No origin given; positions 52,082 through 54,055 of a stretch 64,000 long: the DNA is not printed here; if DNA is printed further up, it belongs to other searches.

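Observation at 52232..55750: Candidate undescribed three-gene module: 557-aa orphan protein, PNP/MTAN-fold protein with a novel N-terminal extension, and an orphan receiver-domain regulator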

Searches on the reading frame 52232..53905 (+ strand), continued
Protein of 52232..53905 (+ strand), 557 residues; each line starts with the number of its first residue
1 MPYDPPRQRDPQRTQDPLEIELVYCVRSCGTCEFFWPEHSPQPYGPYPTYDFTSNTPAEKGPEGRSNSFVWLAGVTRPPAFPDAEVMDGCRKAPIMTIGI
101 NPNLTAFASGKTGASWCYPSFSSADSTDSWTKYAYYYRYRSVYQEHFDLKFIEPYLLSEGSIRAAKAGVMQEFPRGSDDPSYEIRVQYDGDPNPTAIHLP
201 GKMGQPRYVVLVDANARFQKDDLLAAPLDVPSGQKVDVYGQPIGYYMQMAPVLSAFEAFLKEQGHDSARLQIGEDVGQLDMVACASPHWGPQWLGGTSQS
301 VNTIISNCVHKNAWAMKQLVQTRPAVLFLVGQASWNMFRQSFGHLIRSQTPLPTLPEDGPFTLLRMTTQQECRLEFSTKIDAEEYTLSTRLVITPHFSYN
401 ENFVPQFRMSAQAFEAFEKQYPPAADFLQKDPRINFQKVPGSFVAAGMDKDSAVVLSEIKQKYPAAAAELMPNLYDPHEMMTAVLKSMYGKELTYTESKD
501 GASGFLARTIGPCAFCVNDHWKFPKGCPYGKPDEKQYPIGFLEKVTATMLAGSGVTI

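Call 32: search_protein_families(library=pfam, proteins=[L037:7738-8757:+, L037:11821-12588:+, L037:12519-13385:+, L037:13382-15013:+, L037:15050-15997:+, L037:15994-17139:+, L024:16078-17100:+, L065:6140-7735:+, L065:7750-9906:+, L065:3818-6076:+], max_evalue=0.05)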
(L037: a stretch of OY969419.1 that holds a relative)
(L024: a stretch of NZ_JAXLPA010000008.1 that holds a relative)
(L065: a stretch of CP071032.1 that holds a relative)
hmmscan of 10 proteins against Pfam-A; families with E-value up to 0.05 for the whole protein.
L037:7738-8757:+ (339 aa): 1 family
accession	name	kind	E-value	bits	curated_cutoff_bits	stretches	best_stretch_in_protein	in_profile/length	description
PF13091.12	PLDc_2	-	0.00011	22.5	27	1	144-239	11-104/132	PLD-like domain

L037:11821-12588:+ (255 aa): 0 families

L037:12519-13385:+ (288 aa): 0 families

L037:13382-15013:+ (543 aa): 2 families
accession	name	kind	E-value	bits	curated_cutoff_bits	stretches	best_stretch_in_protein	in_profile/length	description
PF00149.33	Metallophos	-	4.2e-11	44.1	21.5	1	164-435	2-190/191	Calcineurin-like phosphoesterase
PF12850.12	Metallophos_2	-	0.048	14.1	27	0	164-237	2-59/154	Calcineurin-like phosphoesterase superfamily domain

L037:15050-15997:+ (315 aa): 0 families

L037:15994-17139:+ (381 aa): 1 family
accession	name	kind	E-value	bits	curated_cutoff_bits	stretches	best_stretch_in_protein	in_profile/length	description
PF12902.13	Ferritin-like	-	1.7e-42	146.3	22.3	1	21-228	1-220/221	Ferritin-like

L024:16078-17100:+ (340 aa): 1 family
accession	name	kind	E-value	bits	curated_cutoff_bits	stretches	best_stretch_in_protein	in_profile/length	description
PF03265.21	DNase_II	-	9.3e-86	288.4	23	1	5-331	3-320/326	Deoxyribonuclease II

L065:6140-7735:+ (531 aa): 2 families
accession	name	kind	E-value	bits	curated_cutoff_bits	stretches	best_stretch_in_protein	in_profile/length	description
PF03009.23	GDPD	-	2.9e-09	37.9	23.6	1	23-198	3-168/244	Glycerophosphoryl diester phosphodiesterase family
PF07622.18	DUF1583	-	0.047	13.4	22.9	0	294-359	26-89/256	Protein of unknown function (DUF1583) C domain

L065:7750-9906:+ (718 aa): 1 family
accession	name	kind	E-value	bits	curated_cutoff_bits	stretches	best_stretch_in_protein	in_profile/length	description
PF25796.1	BREX_BrxC_4th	-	0.013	15.4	27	1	453-495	8-48/173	BREX ATP-binding protein BrxC 4th domain with six-stranded beta sheet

L065:3818-6076:+ (752 aa): 2 families
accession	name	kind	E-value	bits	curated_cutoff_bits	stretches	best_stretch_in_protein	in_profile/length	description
PF01979.26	Amidohydro_1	-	1.3e-17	64.6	25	1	265-399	205-342/345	Amidohydrolase family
PF07969.17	Amidohydro_3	-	1.2e-12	48.5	29.7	1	231-403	293-472/472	Amidohydrolase family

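Call 37: find_homologous_proteins(query=A3, max_evalue=0.00001)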
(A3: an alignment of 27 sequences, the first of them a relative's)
Query A3 (27 sequences) (543 aa, profile of the alignment): 480 proteins with E <= 0.00001 among 8000 candidates; the best 120 are listed.
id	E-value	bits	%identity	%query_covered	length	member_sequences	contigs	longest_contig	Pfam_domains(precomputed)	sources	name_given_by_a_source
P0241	1.0e-224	765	49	95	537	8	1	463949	-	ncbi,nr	ncbi:MAG: hypothetical protein H6537_05510 [Bacteroidales bacterium]|nr:hypothetical protein [Bacter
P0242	1.9e-223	761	49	94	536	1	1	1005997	-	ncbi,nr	ncbi:hypothetical protein EMN47_05915 [Prolixibacteraceae bacterium JC049]|nr:hypothetical protein [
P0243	1.1e-222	759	34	95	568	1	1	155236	-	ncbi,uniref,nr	ncbi:hypothetical protein [Aquimarina sp. 2201CG5-10]|uniref:hypothetical protein n=1 Tax=Aquimarina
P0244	2.4e-222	758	49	94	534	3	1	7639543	-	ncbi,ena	-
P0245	4.7e-222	757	49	94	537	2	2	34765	-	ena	-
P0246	8.2e-222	756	50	95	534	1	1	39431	-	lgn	-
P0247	3.3e-220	751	63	97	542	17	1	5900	-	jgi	jgi:hypothetical protein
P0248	4.5e-220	750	49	95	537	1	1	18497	-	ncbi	-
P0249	2.7e-218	744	48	92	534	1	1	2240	-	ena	-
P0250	1.4e-217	742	51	92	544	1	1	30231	-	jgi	-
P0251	2.3e-217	741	51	94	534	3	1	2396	-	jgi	jgi:hypothetical protein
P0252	3.1e-217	741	49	95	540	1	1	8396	-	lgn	-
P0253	3.5e-217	741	77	97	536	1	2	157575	-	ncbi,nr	ncbi:MAG: hypothetical protein GY750_18170 [Lentisphaerae bacterium]|nr:hypothetical protein [Lentis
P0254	3.9e-217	740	48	96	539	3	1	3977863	-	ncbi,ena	-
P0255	8.1e-217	739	50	96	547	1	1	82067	-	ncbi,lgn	-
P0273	9.1e-213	726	33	94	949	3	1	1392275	-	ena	-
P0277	5.5e-212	724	100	98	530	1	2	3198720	-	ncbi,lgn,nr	ncbi:hypothetical protein P0136_07700 [Lentisphaerota bacterium ZTH]|nr:hypothetical protein JYG24_0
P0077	8.6e-212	723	32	97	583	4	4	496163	-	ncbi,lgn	-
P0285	3.6e-211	721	34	95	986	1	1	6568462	-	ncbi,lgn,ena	-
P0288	8.0e-211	720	41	94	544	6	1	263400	-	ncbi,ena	-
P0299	9.4e-210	716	33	95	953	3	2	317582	-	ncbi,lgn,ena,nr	ncbi:MAG TPA: GTPase [Candidatus Angelobacter sp.]|nr:GTPase [Candidatus Angelobacter sp.]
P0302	1.3e-209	716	46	94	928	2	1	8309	PF12902.14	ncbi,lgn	-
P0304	1.8e-209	715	45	91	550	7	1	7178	-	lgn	-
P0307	2.9e-209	715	32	96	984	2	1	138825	-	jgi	jgi:nucleoside phosphorylase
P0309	4.0e-209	714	59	95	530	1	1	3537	-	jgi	-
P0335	1.8e-207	709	53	97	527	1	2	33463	-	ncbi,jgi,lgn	ncbi:MAG: hypothetical protein PVH88_17385 [Ignavibacteria bacterium]|jgi:hypothetical protein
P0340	5.7e-207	707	33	95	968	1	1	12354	PF01048.27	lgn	-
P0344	1.2e-206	706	46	91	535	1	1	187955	-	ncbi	-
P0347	1.3e-206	706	33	91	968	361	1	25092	PF01048.27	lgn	-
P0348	2.0e-206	705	32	91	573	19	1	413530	-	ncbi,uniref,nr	ncbi:hypothetical protein [Pseudovibrio sp. POLY-S9]|uniref:hypothetical protein n=1 Tax=Pseudovibri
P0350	2.9e-206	705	32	94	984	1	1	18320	PF01048.27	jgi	jgi:nucleoside phosphorylase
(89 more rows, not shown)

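Call 46: search_protein_families(library=padloc, proteins=[L037:7738-8757:+, L037:8864-11824:+, L037:11821-12588:+, L037:12519-13385:+, L037:13382-15013:+, L037:15050-15997:+, L037:15994-17139:+, L001:3634-4575:+, L001:5480-6874:+, L001:7295-7993:+], max_evalue=0.01)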
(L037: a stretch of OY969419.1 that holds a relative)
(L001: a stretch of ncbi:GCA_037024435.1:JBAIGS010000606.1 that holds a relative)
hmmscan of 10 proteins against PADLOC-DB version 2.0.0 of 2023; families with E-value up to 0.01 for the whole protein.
L037:7738-8757:+ (339 aa): 3 families
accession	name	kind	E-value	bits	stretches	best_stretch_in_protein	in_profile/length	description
PDLC02614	DrmC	-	0.00025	18.9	1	130-239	22-124/153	DrmC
PDLC02186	SIR2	-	0.0016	15.6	1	137-179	296-338/412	-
PDLC04076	SIR2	-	0.008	13.4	0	137-177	293-333/406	-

L037:8864-11824:+ (986 aa): 0 families

L037:11821-12588:+ (255 aa): 0 families

L037:12519-13385:+ (288 aa): 0 families

L037:13382-15013:+ (543 aa): 0 families

L037:15050-15997:+ (315 aa): 0 families

L037:15994-17139:+ (381 aa): 0 families

L001:3634-4575:+ (313 aa): 0 families

L001:5480-6874:+ (464 aa): 0 families

L001:7295-7993:+ (232 aa): 0 families

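Call 47: search_protein_families(library=ncbifam, proteins=[L037:7738-8757:+, L037:8864-11824:+, L037:11821-12588:+, L037:12519-13385:+, L037:13382-15013:+, L037:15050-15997:+, L037:15994-17139:+, L001:3634-4575:+, L001:5480-6874:+, L001:7295-7993:+], max_evalue=0.01)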
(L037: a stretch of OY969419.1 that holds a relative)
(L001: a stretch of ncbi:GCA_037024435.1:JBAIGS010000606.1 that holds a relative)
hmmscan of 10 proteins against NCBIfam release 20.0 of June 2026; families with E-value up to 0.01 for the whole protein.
L037:7738-8757:+ (339 aa): 0 families

L037:8864-11824:+ (986 aa): 0 families

L037:11821-12588:+ (255 aa): 0 families

L037:12519-13385:+ (288 aa): 1 family
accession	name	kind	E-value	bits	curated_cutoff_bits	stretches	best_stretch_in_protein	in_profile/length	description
NF008830.0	PRK11877.1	equivalog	0.0081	16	50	0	52-73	4-26/38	photosystem I reaction center subunit VIII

L037:13382-15013:+ (543 aa): 0 families

L037:15050-15997:+ (315 aa): 0 families

L037:15994-17139:+ (381 aa): 1 family
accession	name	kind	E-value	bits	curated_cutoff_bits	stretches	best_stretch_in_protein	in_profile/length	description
TIGR04492.1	VioB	equivalog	4e-06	24.9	1250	1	51-227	668-831/1003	iminophenyl-pyruvate dimer synthase VioB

L001:3634-4575:+ (313 aa): 0 families

L001:5480-6874:+ (464 aa): 2 families
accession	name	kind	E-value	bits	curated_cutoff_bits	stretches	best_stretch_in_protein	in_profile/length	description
TIGR01413.1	Dyp_perox_fam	superfamily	1.1e-24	87.3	100.5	1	52-453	47-320/323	Dyp-type peroxidase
TIGR01412.1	tat_substr_1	equivalog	3.3e-08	32.8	428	1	372-452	335-406/420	iron uptake transporter deferrochelatase/peroxidase subunit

L001:7295-7993:+ (232 aa): 0 families

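Call 48: predict_structure(alignment_id=A4)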
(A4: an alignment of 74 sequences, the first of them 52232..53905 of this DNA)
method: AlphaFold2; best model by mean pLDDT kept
length: 557 residues; sequences in the alignment: 74
mean_pLDDT: 86.5   pTM: 0.87
mean pLDDT of the five models: 86.5, 86.6, 86.2, 83.2, 81.7
residues with pLDDT >= 90: 318; 70-90: 165; 50-70: 60; < 50: 14
segments of 3 or more residues with pLDDT < 50: 281-288, 554-557
pLDDT, mean of each block of 10 residues (from residue 1): 80 85 86 69 79 94 80 93 67 54 58 86 93 89 86 95 98 77 94 95 85 95 95 95 81 96 93 76 46 60 69 83 91 81 91 93 97 96 95 89 96 98 98 96 95 97 98 98 97 90 84 93 92 92 92 53
secondary structure, 60 per line:
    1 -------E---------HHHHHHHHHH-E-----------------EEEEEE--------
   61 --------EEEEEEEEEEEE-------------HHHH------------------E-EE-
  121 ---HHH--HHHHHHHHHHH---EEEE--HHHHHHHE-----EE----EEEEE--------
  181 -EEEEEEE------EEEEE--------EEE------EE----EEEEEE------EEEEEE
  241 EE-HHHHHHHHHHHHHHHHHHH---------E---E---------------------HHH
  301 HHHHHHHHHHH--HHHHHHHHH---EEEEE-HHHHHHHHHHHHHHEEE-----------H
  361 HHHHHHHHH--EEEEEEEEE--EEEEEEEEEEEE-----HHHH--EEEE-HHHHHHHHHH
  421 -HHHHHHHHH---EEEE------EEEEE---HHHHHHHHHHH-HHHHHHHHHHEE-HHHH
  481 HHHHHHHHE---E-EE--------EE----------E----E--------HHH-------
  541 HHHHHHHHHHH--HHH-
elements in order: H18-27 E47-52 E69-80 H94-97 H129-139 E143-146 H149-155 E168-172 E182-188 E195-199 E208-210 E223-228 E235-242 H244-262 H298-311 H314-322 E326-330 H332-345 E346-348 H360-369 E372-380 E383-394 H400-403 E406-409 H411-420 H422-430 E434-437 E444-448 H452-462 H464-473 H477-488 H541-551

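Call 67: search_protein_families(library=pfam, alignment_id=A4, max_evalue=5)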
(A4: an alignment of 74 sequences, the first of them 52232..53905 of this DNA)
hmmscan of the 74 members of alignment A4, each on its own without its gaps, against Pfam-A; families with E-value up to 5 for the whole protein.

A. member 1, window:52232-53905:+ (557 aa): 0 families

B. families by the number of members that match (of 74 scanned): 28 families (the first 25 are shown)
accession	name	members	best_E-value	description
PF03167.25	UDG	22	0.00053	Uracil DNA glycosylase superfamily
PF12353.13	eIF3g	2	0.023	Eukaryotic translation initiation factor 3 subunit G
PF22071.2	FAP42_B2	2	0.033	FAP42 domain B2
PF09039.17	HTH_Tnp_Mu_2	2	0.075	Mu DNA binding, I gamma subdomain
PF19259.5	Ty3_capsid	2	0.077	Ty3 transposon capsid-like protein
PF11082.13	DUF2880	2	0.098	Protein of unknown function (DUF2880)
PF18634.6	RXLR_WY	1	0.015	RXLR phytopathogen effector protein WY-domain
PF16084.10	LydB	1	0.034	LydA-holin antagonist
PF16295.10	TetR_C_10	1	0.044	Tetracyclin repressor-like, C-terminal domain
PF12152.13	eIF_4G1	1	0.052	Eukaryotic translation initiation factor 4G1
PF24333.1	DUF7501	1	0.064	Family of unknown function (DUF7501)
PF17399.7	DUF5405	1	0.067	Domain of unknown function (DUF5405)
PF02897.21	Peptidase_S9_N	1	0.076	Prolyl oligopeptidase, N-terminal beta-propeller domain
PF11741.13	AMIN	1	0.084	AMIN domain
PF22686.1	Alg17C_C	1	0.085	Exo-oligoalginate lyase-like, C-terminal domain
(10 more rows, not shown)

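Call 68: fold_search(model_id=the predicted structure, library=pdb)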
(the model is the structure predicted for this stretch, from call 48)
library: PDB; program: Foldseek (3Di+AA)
matches with E <= 10: 791; with E <= 0.001: 0
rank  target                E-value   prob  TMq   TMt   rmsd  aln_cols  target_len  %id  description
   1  9gda_D                7.4e-02  0.90  0.10  0.05  14.8       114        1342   13  RNAP-TopoI complex on duplex scaffold (released 2025-11-05)
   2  8jch_O                1.2e-01  0.08  0.09  0.11  17.6       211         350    9  Cryo-EM structure of yeast Rat1-bound Pol II pre-termination transcription complex 1 (Pol II Rat1-PTTC1) (released 2024-01-31)
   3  8brp_C                1.2e-01  0.07  0.08  0.13  19.1       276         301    8  Peptide Arginase OspR from the cyanobacterium Kamptonema sp. (released 2023-03-01)
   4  9mse_J                1.4e-01  0.10  0.10  0.04  21.8       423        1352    9  de novo SigN RNA polymerase transcription initiation intermediate with pre-catalytic bEBP state (RPi1 open ring) (released 2025-08-13)
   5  9m7y_B                1.5e-01  0.77  0.10  0.05  14.9       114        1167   13  Cryo-EM structure of gp79-dependent RNAP promoter open complex (released 2025-09-03)
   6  5vyz_C                1.8e-01  0.98  0.10  0.05   3.7        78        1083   17  Crystal structure of Lactococcus lactis pyruvate carboxylase in complex with cyclic-di-AMP (released 2017-08-16)
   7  8brp_A                1.8e-01  0.06  0.09  0.13  18.2       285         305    9  Peptide Arginase OspR from the cyanobacterium Kamptonema sp. (released 2023-03-01)
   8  6ri5_w                2.6e-01  0.08  0.07  0.10  29.2       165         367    7  Cryo-EM structures of Lsg1-TAP pre-60S ribosomal particles (released 2019-06-26)
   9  2j7k                  3.0e-01  0.18  0.08  0.07  16.1       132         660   11  Crystal structure of the T84A mutant EF-G:GDPCP complex (released 2007-10-23)
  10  5csl_A                3.1e-01  0.23  0.09  0.03  16.2       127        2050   18  Crystal structure of the 500 kD yeast acetyl-CoA carboxylase holoenzyme dimer (released 2015-10-28)
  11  8urw_Z                3.3e-01  0.75  0.09  0.04   4.2        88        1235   15  Cyanobacterial RNA polymerase elongation complex with NusG and CTP (released 2023-12-27)
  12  4v90_AY               3.5e-01  0.20  0.09  0.08  16.6       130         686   10  Thermus thermophilus Ribosome (released 2014-07-09)
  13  1fnm                  3.5e-01  0.16  0.09  0.08  15.4       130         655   12  STRUCTURE OF THERMUS THERMOPHILUS EF-G H573A (released 2000-11-22)
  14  9ou7_DC               3.5e-01  0.16  0.08  0.07  14.5       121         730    9  Methanosarcina acetivorans large (50S) subunit dimer (released 2025-09-24)
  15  6y0g_LA               3.5e-01  0.06  0.07  0.13  17.0       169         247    8  Structure of human ribosome in classical-PRE state (released 2020-04-15)
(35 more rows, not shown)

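Call 69: search_protein_families(library=pfam, proteins=[P0241, P0242, P0247, P0253, P0277, P0288, P0304, P0309, P0335, P0344], max_evalue=5)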
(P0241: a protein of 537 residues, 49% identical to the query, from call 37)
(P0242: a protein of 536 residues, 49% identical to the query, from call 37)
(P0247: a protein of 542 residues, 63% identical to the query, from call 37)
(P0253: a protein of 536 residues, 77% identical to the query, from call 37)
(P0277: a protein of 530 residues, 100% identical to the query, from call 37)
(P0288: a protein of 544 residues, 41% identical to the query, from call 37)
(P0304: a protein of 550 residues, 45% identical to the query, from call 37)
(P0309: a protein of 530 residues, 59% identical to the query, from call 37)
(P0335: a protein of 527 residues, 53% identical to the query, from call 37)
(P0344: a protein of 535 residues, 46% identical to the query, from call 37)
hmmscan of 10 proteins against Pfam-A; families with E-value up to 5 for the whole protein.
P0241 (537 aa): 1 family
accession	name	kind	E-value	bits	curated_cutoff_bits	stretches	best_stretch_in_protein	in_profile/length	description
PF03167.25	UDG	-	0.013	16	24.3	1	241-403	34-138/141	Uracil DNA glycosylase superfamily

P0242 (536 aa): 3 families
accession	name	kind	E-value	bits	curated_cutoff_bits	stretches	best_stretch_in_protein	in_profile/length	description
PF17399.7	DUF5405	-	0.067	14.1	21.6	1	450-475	30-54/88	Domain of unknown function (DUF5405)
PF09039.17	HTH_Tnp_Mu_2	-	0.075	13.6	20.5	0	392-416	25-49/109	Mu DNA binding, I gamma subdomain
PF18740.7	EC042_2821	-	0.31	12.1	24.9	1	108-147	51-93/97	EC042_2821-like Restriction Endonuclease-like domain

P0247 (542 aa): 1 family
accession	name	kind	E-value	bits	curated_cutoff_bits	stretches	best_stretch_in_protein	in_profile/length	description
PF19259.5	Ty3_capsid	-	0.077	12.8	29.1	1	364-409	45-90/198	Ty3 transposon capsid-like protein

P0253 (536 aa): 0 families

P0277 (530 aa): 0 families

P0288 (544 aa): 0 families

P0304 (550 aa): 0 families

P0309 (530 aa): 0 families

P0335 (527 aa): 1 family
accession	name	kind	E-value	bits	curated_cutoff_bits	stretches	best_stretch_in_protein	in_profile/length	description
PF18634.6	RXLR_WY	-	0.015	15.6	26.7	1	339-360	10-31/51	RXLR phytopathogen effector protein WY-domain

P0344 (535 aa): 1 family
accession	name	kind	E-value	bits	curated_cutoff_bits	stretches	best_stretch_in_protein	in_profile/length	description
PF02897.21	Peptidase_S9_N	-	0.076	12.2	24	1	120-234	185-305/414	Prolyl oligopeptidase, N-terminal beta-propeller domain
